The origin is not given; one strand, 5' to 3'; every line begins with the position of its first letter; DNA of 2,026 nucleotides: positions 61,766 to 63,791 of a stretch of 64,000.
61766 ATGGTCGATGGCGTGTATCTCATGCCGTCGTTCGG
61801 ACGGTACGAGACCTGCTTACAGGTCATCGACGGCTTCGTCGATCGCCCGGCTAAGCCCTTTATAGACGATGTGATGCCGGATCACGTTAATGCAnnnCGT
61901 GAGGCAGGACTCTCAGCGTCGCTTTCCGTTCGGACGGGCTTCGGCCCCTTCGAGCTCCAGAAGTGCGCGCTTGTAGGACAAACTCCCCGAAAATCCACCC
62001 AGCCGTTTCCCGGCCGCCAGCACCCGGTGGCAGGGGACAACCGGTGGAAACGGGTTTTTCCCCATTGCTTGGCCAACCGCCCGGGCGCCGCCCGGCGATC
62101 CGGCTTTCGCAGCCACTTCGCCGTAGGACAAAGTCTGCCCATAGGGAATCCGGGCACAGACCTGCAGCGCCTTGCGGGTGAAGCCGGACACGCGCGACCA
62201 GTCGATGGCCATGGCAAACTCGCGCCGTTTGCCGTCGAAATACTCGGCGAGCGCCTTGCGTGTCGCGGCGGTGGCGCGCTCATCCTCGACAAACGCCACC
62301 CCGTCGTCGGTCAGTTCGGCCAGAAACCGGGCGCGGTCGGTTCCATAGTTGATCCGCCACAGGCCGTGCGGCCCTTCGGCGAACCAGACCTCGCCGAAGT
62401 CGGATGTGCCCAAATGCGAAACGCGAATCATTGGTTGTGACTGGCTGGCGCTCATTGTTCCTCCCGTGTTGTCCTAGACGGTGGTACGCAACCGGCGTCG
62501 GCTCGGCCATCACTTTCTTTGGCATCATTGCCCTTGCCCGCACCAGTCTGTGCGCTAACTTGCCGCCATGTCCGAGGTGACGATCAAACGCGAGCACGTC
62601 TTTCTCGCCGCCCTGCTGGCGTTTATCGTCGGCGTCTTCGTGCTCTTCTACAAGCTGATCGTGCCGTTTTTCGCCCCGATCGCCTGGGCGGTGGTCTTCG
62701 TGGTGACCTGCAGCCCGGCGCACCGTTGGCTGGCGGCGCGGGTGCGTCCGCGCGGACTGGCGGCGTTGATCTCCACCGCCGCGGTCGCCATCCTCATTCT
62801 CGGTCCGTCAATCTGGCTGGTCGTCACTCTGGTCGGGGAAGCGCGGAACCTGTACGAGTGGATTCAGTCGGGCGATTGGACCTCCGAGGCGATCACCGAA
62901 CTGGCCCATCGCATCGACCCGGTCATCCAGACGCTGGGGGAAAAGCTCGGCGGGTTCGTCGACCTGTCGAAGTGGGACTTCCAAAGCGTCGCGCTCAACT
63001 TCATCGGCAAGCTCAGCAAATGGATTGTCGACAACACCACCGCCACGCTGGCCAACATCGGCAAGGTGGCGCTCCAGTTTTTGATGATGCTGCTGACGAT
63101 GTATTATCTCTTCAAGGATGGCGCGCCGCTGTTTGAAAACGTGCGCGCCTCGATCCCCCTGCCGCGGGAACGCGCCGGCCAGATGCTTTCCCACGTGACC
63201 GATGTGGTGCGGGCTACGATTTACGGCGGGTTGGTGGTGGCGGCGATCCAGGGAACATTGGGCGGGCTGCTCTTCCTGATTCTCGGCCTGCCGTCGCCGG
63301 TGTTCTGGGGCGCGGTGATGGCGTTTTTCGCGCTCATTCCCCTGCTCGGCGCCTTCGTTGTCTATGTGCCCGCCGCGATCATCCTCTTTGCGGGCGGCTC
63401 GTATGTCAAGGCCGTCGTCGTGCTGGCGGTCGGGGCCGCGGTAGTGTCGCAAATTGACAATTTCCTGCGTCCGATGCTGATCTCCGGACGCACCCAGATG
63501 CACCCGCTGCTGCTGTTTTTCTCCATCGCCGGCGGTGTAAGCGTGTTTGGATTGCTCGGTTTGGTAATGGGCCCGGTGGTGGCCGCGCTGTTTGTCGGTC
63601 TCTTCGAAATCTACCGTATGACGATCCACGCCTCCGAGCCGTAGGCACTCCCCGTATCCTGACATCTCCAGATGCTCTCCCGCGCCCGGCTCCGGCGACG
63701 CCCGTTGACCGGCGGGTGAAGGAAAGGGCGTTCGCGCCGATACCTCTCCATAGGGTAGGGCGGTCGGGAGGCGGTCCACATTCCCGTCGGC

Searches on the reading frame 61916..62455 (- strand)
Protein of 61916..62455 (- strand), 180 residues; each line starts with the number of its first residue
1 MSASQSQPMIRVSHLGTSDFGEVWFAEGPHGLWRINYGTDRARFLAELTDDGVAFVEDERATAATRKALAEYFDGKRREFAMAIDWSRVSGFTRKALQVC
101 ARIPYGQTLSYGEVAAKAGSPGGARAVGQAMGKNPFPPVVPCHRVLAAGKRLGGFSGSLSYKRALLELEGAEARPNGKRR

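Call 79: search_protein_families(library=pfam, proteins=[window:61916-62455:-], max_evalue=1)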
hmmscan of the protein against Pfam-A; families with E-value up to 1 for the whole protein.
window:61916-62455:- (180 aa): 2 families
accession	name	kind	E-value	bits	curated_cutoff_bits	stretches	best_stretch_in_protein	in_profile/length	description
PF01035.26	DNA_binding_1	-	1.2e-30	105.7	27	1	92-171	2-81/81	6-O-methylguanine DNA methyltransferase, DNA binding domain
PF02870.21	Methyltransf_1N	-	0.069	14.1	21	1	18-85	8-70/71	6-O-methylguanine DNA methyltransferase, ribonuclease-like domain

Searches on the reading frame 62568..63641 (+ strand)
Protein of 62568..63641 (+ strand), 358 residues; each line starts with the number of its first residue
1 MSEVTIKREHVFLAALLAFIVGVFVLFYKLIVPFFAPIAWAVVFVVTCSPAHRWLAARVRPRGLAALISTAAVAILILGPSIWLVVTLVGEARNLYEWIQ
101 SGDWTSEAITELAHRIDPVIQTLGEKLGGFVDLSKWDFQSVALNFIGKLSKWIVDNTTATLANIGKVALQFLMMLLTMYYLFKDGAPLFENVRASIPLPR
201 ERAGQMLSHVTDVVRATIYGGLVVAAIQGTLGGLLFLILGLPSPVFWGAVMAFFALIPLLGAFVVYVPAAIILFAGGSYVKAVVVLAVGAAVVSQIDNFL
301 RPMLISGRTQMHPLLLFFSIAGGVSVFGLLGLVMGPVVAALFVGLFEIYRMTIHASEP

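Call 79: search_protein_families(library=pfam, proteins=[window:62568-63641:+], max_evalue=1)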
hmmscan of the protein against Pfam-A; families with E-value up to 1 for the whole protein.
window:62568-63641:+ (358 aa): 1 family
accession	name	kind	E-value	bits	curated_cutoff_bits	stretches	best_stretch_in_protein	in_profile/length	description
PF01594.21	AI-2E_transport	-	2.1e-52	178.8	34.3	1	16-349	3-326/327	AI-2E family transporter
